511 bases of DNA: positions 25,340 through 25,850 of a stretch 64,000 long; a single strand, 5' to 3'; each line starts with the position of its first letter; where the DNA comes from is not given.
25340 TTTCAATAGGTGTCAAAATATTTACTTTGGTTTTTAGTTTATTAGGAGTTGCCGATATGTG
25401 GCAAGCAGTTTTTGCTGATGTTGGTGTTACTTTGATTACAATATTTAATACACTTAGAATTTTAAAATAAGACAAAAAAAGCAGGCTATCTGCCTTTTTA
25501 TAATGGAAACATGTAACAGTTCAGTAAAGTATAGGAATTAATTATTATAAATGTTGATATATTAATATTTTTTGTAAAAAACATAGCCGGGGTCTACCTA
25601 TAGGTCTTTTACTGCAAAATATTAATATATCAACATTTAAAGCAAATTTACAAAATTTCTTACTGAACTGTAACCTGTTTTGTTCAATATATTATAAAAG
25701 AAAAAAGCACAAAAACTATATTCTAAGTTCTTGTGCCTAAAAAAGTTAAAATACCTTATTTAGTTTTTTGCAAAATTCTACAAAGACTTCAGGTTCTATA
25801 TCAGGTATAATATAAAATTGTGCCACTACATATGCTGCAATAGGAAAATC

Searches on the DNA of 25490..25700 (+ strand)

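Call 95: search_dna_similar(query=window:25490-25700:+, collection=plasmids, mode=distant, max_evalue=0.01)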
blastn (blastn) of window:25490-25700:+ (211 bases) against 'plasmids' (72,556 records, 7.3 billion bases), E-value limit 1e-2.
No match.
